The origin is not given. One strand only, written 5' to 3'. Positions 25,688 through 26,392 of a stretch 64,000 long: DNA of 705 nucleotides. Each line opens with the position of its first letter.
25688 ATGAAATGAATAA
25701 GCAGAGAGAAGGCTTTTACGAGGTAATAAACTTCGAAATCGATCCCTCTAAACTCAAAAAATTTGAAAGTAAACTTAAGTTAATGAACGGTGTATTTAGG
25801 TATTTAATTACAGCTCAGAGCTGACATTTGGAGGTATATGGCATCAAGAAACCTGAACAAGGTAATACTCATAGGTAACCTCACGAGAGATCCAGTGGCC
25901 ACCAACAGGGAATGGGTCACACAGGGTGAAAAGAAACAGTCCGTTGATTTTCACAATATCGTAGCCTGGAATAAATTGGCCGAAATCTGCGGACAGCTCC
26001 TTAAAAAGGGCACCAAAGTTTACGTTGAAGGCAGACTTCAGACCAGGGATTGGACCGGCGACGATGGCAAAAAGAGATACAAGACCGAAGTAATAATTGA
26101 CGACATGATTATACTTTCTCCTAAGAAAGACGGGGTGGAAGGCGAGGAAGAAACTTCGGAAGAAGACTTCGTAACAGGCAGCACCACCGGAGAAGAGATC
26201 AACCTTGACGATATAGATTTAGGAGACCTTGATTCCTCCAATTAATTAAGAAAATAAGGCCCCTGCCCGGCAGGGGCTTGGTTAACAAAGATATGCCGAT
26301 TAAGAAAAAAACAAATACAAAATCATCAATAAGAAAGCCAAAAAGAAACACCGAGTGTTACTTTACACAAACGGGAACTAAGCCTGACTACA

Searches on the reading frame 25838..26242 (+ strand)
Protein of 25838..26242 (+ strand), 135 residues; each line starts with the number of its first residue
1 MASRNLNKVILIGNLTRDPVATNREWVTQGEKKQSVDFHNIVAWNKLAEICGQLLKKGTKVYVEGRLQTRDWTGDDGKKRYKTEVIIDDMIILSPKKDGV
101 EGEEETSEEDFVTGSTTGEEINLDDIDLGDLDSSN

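Call 76: list_cluster_members(proteins=[window:25838-26242:+, window:4826-6865:+])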
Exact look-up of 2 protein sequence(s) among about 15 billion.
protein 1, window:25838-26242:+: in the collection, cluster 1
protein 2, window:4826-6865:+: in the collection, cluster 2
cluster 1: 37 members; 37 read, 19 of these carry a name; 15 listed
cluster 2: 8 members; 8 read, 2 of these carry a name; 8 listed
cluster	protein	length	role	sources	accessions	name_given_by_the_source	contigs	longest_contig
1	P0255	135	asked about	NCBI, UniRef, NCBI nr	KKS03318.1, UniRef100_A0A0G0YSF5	MAG: Single-stranded DNA-binding protein [candidate division WWE3 bacterium ... | Single-stranded DNA-binding protein n=1 Tax=candidate division WWE3 bacterium ...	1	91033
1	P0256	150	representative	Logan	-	-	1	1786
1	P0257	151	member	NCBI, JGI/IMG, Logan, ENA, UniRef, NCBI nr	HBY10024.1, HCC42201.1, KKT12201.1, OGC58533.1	hypothetical protein A2473_03680 [candidate division WWE3 bacterium RIFOXYC2_FULL_42_13] | Single-stranded DNA-binding protein n=2 Tax=Katanobacteria TaxID=422282 ... | MAG: Single-stranded DNA-binding protein [candidate division WWE3 bacterium ...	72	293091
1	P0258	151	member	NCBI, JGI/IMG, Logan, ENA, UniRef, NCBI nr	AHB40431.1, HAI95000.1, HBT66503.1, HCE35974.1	TPA: single-stranded DNA-binding protein [candidate division WWE3 bacterium] | Single-stranded DNA-binding protein n=1 Tax=candidate division WWE3 bacterium ... | hypothetical protein P147_WWE3C00001G0507 [candidate division WWE3 bacterium RAAC2_WWE3_1]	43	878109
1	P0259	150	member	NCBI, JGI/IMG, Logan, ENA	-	single-strand DNA-binding protein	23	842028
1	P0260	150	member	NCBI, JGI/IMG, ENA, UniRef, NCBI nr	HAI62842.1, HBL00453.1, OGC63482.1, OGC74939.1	TPA: single-stranded DNA-binding protein [candidate division WWE3 bacterium] | Single-stranded DNA-binding protein n=1 Tax=candidate division WWE3 bacterium ... | MAG: hypothetical protein A2399_03240 [candidate division WWE3 bacterium ...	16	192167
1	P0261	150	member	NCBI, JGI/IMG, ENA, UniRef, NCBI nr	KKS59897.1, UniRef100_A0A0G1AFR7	MAG: Single-stranded DNA-binding protein [candidate division WWE3 bacterium ... | single-strand DNA-binding protein | Single-stranded DNA-binding protein n=1 Tax=candidate division WWE3 bacterium ...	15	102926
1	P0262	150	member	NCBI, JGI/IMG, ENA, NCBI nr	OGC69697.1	hypothetical protein A2380_02035 [candidate division WWE3 bacterium RIFOXYB1_FULL_43_24] | MAG: hypothetical protein A2380_02035 [candidate division WWE3 bacterium ...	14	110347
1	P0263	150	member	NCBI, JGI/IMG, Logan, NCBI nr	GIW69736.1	MAG: hypothetical protein KatS3mg101_0483 [Patescibacteria group bacterium]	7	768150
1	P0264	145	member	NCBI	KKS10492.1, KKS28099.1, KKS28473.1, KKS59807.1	MAG: Single-stranded DNA-binding protein, partial [candidate division WWE3 bacterium ...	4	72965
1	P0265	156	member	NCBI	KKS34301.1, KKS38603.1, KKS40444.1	MAG: Single-stranded DNA-binding protein, partial [candidate division WWE3 bacterium ...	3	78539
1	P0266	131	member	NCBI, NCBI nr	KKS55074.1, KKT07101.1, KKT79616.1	MAG: Single-stranded DNA-binding protein [candidate division WWE3 bacterium ...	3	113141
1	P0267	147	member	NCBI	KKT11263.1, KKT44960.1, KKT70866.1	MAG: Single-stranded DNA-binding protein, partial [candidate division WWE3 bacterium ...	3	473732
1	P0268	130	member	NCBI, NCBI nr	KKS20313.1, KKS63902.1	MAG: Single-stranded DNA-binding protein [candidate division WWE3 bacterium ...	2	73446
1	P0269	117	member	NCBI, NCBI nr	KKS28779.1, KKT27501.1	MAG: Single-stranded DNA-binding protein [candidate division WWE3 bacterium ...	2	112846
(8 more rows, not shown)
